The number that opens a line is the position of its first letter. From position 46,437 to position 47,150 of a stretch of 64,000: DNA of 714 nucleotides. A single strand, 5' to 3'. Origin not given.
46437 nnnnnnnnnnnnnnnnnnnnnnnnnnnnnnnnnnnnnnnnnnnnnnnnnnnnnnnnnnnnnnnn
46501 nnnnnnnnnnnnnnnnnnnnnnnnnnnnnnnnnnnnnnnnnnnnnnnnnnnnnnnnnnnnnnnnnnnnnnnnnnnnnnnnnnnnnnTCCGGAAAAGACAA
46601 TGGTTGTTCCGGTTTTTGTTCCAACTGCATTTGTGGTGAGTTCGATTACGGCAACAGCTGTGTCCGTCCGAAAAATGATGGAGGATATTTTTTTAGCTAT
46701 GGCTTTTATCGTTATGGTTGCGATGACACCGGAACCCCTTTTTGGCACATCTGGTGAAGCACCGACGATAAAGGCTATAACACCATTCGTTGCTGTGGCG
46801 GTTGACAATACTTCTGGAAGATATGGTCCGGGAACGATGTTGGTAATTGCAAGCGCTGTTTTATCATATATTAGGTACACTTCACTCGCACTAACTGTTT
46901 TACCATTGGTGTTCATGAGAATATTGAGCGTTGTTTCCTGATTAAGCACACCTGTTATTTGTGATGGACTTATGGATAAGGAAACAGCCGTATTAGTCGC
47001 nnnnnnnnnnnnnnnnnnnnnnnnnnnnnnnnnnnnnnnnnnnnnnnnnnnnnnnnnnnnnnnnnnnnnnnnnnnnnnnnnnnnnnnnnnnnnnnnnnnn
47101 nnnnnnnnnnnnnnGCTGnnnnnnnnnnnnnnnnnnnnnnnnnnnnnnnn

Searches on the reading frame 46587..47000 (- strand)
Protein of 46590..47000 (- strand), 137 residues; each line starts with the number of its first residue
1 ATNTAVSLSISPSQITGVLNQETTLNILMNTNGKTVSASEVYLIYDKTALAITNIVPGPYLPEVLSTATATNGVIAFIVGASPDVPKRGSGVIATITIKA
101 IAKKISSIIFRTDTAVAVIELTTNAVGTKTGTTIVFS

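Call 27: search_protein_families(library=pfam, proteins=[window:46590-47000:-], max_evalue=10)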
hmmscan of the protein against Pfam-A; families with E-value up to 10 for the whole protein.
window:46590-47000:- (137 aa): 1 family
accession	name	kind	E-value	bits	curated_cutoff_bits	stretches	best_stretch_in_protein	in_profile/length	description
PF00963.24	Cohesin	-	0.00044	20.9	24.1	1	30-118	24-122/139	Cohesin domain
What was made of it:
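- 46587..47000 (-): Cohesin domain (aa 39-176). Pfam PF00963 E 4.4e-4, 20.9 bits, below the cutoff (call 27).
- On Cohesin domain (PF00963), for the host protein: This protein alone scores 20.9 bits, below the 24.1 cutoff (call 27).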

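Call 54: search_solved_structures(query=A3, max_evalue=1)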
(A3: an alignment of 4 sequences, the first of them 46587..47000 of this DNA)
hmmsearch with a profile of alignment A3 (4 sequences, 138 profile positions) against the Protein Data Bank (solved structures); distinct sequences matched with E-value up to 1: 22.
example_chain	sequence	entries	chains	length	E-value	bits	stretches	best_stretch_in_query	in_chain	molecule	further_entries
2vn5_A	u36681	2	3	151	5.3e-05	26.4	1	6-133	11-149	SCAFFOLDING PROTEIN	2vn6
1g1k_A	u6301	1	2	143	6.4e-05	26.1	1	6-133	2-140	SCAFFOLDING PROTEIN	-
4ums_A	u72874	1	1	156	0.00024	24.3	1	17-107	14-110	CELLULOSOMAL ANCHORING SCAFFOLDIN B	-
4u3s_A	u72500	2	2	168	0.00029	24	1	7-56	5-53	Cellulosomal scaffoldin adaptor protein B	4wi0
3l8q_A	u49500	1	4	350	0.00091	22.4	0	14-55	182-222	Cellulosomal scaffoldin adaptor protein B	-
3fnk_A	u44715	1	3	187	0.0032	20.6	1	13-56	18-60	Cellulosomal scaffoldin adaptor protein B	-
5m2o_A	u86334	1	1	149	0.016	18.3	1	3-54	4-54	Putative cellulosomal scaffoldin protein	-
5aoz_A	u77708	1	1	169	0.019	18.1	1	3-54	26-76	PUTATIVE CELLULOSOMAL SCAFFOLDIN PROTEIN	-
2bm3_A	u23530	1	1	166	0.036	17.2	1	24-112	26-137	SCAFFOLDING DOCKERIN BINDING PROTEIN A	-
2b59_A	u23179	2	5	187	0.045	16.9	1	24-112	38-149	COG1196: Chromosome segregation ATPases | Scaffolding dockerin binding protein A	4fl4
3kcp_B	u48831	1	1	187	0.045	16.9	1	24-112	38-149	Cellulosome anchoring protein, cohesin region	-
5m0y_A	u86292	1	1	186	0.051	16.7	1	24-112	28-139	Cellulosome anchoring protein cohesin region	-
5lxv_A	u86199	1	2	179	0.095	15.8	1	4-60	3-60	Scaffoldin C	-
2jh2_A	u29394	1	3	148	0.17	15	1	18-115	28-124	O-GLCNACASE NAGJ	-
2ozn_A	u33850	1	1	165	0.22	14.6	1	18-115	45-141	O-GlcNAcase nagJ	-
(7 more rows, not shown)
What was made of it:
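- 46587..47000 (-): The four-sequence profile hits PDB cohesins 2vn5 and 1g1k at E about 5e-5 (call 54).
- On Cohesin domain (PF00963), for the host protein: The four-sequence profile's top 13 PDB hits are all scaffoldin cohesins, best E 5e-5 (call 54).
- Checked: A profile built from four orthologous domains hits cohesin modules in the PDB: the top 13 hits are all scaffoldin cohesins, the best at E 5e-5 (call 54).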
